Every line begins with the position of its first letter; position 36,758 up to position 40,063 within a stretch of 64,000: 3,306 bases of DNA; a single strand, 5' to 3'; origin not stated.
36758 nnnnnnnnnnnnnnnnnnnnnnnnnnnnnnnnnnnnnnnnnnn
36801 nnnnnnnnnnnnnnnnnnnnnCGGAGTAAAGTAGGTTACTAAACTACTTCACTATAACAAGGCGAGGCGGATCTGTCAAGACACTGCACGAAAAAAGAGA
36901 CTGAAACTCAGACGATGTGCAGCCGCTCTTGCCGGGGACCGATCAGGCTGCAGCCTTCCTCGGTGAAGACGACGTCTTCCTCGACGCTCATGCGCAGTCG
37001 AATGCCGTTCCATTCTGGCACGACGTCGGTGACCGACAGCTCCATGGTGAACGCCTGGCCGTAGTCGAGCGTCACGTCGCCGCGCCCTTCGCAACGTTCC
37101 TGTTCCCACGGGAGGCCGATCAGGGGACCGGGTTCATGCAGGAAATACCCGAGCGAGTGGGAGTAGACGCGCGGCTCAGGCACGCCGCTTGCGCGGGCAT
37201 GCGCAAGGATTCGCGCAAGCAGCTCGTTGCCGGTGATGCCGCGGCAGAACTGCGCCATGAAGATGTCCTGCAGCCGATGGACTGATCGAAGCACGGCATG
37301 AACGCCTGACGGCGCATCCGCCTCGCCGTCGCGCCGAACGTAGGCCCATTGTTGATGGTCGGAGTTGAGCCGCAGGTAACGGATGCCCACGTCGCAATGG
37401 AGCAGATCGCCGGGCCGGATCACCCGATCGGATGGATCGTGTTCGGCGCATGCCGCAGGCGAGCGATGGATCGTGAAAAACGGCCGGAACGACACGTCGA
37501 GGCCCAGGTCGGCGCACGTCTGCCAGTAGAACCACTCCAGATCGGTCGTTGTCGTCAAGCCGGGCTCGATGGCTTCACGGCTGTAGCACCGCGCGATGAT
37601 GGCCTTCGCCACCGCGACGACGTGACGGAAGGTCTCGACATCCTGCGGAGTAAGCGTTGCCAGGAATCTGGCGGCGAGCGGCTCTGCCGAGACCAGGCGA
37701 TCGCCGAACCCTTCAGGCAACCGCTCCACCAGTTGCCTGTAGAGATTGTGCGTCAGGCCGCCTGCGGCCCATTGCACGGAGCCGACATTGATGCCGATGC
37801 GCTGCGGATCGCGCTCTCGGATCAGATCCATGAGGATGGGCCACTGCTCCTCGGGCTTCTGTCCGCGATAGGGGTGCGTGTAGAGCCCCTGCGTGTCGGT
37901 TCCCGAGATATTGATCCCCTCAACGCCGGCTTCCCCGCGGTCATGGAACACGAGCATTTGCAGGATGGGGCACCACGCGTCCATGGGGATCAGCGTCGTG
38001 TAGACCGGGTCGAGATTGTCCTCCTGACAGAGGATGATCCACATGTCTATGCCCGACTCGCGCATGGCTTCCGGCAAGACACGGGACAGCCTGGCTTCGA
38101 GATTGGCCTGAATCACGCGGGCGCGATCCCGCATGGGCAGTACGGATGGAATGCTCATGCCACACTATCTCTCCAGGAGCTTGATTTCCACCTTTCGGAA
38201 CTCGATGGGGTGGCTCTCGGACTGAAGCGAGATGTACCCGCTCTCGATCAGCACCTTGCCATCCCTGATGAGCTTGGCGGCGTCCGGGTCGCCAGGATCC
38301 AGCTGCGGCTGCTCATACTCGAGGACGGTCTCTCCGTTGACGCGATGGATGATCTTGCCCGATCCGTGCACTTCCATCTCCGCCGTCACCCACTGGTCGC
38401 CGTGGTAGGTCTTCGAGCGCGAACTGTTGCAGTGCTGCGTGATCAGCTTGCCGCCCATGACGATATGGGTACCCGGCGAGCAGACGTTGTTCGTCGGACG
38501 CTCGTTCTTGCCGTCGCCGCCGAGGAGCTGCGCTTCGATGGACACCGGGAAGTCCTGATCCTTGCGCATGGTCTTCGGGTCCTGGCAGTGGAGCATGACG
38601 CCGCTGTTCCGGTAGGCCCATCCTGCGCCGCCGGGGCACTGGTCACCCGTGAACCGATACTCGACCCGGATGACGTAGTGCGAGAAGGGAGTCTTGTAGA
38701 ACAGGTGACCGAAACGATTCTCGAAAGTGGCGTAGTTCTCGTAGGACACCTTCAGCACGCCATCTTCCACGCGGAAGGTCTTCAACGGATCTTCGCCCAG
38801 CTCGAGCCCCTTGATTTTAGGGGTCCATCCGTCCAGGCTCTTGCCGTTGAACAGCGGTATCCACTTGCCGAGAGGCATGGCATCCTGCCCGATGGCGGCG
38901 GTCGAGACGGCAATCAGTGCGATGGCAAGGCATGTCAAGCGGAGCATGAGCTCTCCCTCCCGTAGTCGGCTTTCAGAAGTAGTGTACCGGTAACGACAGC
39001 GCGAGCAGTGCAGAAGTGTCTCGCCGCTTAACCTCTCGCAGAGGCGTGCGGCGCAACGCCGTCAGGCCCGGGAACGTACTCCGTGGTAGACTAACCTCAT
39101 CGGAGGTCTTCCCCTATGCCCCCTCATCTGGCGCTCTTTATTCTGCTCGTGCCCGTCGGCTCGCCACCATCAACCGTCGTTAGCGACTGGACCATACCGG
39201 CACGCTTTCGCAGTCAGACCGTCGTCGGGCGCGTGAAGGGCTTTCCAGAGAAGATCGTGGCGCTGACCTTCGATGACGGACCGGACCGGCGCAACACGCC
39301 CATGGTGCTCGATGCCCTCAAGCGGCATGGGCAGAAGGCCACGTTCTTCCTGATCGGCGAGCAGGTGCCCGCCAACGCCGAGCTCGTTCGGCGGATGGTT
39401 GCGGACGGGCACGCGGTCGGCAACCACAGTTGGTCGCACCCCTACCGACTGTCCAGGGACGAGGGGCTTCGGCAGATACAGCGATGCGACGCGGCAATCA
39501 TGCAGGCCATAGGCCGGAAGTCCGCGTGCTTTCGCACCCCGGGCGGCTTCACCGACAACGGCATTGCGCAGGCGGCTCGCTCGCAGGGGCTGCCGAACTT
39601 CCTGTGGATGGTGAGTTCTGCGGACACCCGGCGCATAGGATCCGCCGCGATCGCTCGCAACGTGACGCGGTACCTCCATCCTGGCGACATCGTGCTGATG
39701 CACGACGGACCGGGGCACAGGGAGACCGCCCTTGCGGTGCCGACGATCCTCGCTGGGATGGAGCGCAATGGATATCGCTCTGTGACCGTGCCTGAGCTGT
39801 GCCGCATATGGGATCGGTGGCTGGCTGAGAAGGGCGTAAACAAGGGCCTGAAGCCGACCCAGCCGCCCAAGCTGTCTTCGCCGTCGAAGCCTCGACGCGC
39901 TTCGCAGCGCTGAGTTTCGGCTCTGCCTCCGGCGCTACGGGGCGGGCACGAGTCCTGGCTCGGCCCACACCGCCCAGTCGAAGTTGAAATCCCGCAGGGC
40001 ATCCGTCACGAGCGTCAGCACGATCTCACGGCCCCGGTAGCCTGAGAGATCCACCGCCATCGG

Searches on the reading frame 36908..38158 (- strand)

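Call 50: search_protein_families(library=pfam, proteins=[window:36908-38158:-], max_evalue=0.00001)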
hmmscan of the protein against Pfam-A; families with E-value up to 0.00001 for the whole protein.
window:36908-38158:- (416 aa): 1 family
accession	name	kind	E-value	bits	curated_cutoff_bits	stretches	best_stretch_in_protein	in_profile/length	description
PF00557.29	Peptidase_M24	-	5.1e-16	59.5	23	1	177-389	3-201/208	Metallopeptidase family M24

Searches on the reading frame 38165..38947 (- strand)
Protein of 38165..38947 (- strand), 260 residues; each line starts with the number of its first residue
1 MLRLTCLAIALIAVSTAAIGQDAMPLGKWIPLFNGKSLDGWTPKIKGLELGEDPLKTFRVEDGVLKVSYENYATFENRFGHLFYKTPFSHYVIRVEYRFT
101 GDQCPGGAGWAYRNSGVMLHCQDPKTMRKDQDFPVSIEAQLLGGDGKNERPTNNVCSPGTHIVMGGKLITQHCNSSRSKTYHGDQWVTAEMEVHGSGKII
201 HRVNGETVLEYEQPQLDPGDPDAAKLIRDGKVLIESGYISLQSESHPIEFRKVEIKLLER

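Call 50: search_protein_families(library=pfam, proteins=[window:38165-38947:-], max_evalue=0.00001)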
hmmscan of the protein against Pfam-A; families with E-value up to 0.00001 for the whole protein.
window:38165-38947:- (260 aa): 1 family
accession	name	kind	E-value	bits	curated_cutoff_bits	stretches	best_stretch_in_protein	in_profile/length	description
PF06439.18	3keto-disac_hyd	-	6.6e-37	127.8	26.8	1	28-256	1-187/187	3-keto-disaccharide hydrolase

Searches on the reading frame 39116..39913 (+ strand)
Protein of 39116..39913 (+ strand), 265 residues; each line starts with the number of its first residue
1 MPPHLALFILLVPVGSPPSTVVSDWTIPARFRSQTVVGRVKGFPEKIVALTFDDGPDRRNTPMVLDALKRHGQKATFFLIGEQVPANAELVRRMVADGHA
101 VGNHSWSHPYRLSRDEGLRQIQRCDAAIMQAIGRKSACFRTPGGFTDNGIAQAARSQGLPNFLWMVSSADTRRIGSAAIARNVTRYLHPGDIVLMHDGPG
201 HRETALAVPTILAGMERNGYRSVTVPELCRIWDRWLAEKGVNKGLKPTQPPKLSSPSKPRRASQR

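Call 50: search_protein_families(library=pfam, proteins=[window:39116-39913:+], max_evalue=0.00001)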
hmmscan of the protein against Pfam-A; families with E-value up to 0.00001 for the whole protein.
window:39116-39913:+ (265 aa): 1 family
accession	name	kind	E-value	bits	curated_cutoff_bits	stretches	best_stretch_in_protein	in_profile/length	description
PF01522.26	Polysacc_deac_1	-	1.3e-34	119.3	23.1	1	43-160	4-122/124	Polysaccharide deacetylase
